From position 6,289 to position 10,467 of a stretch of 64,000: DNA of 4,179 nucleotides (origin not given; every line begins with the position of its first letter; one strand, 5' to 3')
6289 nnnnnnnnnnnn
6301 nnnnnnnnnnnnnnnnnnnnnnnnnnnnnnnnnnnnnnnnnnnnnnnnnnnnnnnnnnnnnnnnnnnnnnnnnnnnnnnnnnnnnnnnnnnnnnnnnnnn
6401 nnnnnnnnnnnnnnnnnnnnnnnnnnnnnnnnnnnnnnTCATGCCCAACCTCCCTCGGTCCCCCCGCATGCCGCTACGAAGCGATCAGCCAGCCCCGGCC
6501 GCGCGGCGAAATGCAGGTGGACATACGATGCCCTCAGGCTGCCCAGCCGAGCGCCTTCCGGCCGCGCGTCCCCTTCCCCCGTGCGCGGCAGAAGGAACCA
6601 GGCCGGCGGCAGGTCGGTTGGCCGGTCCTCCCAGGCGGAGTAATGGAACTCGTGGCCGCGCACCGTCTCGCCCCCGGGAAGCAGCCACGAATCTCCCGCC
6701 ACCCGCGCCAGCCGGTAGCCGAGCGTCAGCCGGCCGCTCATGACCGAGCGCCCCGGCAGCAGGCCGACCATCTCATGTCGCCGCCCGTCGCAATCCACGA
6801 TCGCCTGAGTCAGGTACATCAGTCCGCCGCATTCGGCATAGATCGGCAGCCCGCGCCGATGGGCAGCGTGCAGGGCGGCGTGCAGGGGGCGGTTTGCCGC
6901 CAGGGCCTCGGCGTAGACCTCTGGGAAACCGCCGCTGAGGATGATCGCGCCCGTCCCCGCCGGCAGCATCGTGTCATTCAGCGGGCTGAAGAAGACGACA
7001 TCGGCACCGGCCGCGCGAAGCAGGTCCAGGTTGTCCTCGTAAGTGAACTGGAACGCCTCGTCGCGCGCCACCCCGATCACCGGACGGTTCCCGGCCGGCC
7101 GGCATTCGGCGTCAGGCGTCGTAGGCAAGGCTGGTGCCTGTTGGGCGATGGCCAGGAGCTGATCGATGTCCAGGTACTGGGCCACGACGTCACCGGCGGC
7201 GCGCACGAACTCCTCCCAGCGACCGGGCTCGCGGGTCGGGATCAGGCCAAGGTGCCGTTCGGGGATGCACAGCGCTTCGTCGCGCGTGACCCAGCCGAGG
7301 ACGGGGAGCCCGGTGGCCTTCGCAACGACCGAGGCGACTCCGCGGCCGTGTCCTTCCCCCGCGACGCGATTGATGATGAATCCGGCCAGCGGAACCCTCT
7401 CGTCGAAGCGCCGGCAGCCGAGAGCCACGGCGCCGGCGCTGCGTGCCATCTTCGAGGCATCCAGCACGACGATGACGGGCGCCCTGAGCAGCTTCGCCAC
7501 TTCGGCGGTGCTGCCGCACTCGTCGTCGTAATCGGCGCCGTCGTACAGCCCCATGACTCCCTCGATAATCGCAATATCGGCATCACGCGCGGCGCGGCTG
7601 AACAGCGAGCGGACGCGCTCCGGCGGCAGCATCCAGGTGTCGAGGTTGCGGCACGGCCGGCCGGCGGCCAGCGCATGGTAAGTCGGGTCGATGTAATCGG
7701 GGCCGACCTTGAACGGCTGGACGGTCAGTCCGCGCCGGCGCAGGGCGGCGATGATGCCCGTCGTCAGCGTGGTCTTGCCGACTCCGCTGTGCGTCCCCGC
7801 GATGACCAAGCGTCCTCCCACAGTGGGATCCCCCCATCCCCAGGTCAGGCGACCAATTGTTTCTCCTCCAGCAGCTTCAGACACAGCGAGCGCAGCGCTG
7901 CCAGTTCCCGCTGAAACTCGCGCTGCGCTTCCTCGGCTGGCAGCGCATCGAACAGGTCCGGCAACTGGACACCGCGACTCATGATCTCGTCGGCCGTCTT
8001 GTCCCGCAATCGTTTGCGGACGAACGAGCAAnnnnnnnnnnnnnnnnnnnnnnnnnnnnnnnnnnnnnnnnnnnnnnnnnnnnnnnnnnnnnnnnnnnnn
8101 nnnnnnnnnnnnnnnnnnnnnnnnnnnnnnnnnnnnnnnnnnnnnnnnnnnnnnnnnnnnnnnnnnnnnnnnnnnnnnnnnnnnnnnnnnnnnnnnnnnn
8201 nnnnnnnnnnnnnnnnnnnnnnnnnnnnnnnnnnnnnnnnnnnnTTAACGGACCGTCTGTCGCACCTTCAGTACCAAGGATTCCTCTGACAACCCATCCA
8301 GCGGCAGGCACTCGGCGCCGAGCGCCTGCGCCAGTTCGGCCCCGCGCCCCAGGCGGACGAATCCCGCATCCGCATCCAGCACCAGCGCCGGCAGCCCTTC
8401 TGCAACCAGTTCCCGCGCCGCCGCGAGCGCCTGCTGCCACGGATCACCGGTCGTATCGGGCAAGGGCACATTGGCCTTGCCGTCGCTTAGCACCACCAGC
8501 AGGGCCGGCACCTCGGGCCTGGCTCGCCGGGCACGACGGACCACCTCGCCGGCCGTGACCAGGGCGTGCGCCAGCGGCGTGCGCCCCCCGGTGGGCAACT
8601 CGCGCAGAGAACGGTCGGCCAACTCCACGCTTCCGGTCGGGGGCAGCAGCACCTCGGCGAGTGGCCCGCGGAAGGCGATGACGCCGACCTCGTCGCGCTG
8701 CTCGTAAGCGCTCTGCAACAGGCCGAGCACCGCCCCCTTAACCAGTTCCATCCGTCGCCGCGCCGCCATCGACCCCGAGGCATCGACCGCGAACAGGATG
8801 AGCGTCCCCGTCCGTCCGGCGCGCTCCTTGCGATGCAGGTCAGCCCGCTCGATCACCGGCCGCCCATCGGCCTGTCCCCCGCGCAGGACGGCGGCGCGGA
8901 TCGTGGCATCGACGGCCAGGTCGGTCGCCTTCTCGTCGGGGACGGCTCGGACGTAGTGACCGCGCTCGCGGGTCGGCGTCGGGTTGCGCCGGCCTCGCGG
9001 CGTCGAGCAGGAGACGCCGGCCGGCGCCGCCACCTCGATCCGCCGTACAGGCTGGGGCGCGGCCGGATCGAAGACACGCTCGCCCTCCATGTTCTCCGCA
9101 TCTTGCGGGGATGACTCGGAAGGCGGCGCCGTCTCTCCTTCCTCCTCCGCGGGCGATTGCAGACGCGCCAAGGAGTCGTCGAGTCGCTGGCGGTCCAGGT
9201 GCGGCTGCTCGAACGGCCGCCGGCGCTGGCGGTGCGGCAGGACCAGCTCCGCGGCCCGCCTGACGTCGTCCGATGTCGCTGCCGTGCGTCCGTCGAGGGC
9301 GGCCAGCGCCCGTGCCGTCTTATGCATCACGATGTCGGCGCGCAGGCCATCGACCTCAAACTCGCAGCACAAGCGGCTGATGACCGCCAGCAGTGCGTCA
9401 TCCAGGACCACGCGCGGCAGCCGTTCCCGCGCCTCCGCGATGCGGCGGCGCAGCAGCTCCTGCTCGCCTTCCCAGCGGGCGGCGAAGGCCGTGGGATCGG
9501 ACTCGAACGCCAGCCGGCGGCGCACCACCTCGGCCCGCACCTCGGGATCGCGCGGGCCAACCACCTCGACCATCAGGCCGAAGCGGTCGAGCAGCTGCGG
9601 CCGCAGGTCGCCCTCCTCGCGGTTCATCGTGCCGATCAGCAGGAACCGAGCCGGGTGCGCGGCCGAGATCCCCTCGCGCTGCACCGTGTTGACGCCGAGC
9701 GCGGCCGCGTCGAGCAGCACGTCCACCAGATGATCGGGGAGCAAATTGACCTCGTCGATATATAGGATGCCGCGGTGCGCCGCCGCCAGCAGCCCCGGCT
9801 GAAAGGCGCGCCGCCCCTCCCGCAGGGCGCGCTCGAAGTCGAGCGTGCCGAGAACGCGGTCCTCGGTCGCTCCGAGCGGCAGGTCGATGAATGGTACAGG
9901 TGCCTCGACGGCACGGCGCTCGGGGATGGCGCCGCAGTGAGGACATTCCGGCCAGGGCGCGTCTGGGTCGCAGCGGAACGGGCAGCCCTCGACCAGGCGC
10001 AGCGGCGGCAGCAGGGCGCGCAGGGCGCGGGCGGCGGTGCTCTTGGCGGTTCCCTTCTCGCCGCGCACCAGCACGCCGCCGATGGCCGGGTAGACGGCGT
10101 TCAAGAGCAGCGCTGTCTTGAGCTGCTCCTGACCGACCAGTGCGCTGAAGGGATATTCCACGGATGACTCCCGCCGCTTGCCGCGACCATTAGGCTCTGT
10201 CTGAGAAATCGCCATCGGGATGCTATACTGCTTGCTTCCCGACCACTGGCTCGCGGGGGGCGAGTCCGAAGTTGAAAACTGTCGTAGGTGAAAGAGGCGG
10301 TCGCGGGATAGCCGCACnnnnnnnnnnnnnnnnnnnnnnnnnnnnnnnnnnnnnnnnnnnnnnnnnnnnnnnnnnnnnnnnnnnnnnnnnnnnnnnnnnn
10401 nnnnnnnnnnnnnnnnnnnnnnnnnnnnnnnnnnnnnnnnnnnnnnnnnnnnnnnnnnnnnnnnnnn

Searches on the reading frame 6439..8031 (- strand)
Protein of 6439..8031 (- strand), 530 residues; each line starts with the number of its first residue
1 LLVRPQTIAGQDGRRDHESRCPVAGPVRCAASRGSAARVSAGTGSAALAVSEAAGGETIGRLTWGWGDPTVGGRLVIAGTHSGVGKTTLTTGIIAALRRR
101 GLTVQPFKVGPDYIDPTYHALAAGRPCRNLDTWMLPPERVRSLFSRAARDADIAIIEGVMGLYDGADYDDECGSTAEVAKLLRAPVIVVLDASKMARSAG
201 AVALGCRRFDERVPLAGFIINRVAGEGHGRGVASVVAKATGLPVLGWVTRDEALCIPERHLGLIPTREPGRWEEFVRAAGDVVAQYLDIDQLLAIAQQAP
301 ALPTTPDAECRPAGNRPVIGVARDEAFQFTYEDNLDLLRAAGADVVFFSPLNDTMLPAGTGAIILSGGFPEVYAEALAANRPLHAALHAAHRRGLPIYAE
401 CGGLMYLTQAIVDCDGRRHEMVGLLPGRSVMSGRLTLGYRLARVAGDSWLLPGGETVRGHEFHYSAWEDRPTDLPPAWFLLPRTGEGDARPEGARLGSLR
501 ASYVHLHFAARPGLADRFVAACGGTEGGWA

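Call 7: search_protein_families(library=pfam, proteins=[window:6439-8031:-], max_evalue=0.00001)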
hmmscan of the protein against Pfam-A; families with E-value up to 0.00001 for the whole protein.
window:6439-8031:- (530 aa): 3 families
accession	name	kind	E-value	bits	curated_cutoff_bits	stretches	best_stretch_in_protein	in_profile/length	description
PF07685.20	GATase_3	-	4.9e-36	124.6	27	1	319-511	2-194/196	CobB/CobQ-like glutamine amidotransferase domain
PF01656.29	CbiA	-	4e-19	69.2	25.4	1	75-260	1-122/125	CobQ/CobB/MinD/ParA nucleotide binding domain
PF13500.12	AAA_26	-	7e-12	46.1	27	1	145-253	93-193/198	AAA domain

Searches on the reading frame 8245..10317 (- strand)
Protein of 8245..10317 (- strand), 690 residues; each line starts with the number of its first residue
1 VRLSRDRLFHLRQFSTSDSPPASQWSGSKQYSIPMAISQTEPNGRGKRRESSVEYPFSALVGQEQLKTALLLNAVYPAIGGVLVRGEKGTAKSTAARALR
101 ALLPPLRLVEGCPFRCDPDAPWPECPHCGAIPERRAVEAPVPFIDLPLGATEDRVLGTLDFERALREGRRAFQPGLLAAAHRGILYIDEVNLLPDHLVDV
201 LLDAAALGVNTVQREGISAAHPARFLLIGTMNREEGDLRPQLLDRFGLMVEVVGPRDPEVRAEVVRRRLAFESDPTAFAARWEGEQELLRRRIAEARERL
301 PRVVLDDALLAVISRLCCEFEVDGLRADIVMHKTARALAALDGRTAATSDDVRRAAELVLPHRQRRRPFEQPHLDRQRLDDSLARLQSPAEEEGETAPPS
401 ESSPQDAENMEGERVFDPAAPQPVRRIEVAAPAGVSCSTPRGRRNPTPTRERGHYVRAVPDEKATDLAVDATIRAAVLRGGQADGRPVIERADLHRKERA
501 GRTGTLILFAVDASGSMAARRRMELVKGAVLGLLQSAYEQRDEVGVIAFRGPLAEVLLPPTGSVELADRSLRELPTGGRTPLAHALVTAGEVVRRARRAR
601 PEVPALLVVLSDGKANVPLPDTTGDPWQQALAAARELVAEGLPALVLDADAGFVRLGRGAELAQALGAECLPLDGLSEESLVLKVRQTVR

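Call 7: search_protein_families(library=pfam, proteins=[window:8245-10317:-], max_evalue=0.00001)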
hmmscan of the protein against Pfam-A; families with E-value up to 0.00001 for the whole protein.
window:8245-10317:- (690 aa): 6 families
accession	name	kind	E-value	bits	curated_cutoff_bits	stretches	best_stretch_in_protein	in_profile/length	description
PF17863.7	AAA_lid_2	-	1.4e-18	66.8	22.7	1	312-380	3-72/74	AAA lid domain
PF13519.12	VWA_2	-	1.2e-14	55.3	27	1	507-613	1-106/107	von Willebrand factor type A domain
PF01078.27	Mg_chelatase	-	1.3e-11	44.8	20.3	1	164-233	89-158/207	Magnesium chelatase, subunit ChlI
PF00092.34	VWA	-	9.8e-09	36.1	23.8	1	507-618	2-118/174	von Willebrand factor type A domain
PF07728.20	AAA_5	-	4.8e-08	33.6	22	0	143-246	30-139/139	AAA domain (dynein-related subfamily)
PF05762.20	VWA_CoxE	-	2.2e-06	27.7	26.4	1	457-669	17-209/222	VWA domain containing CoxE-like protein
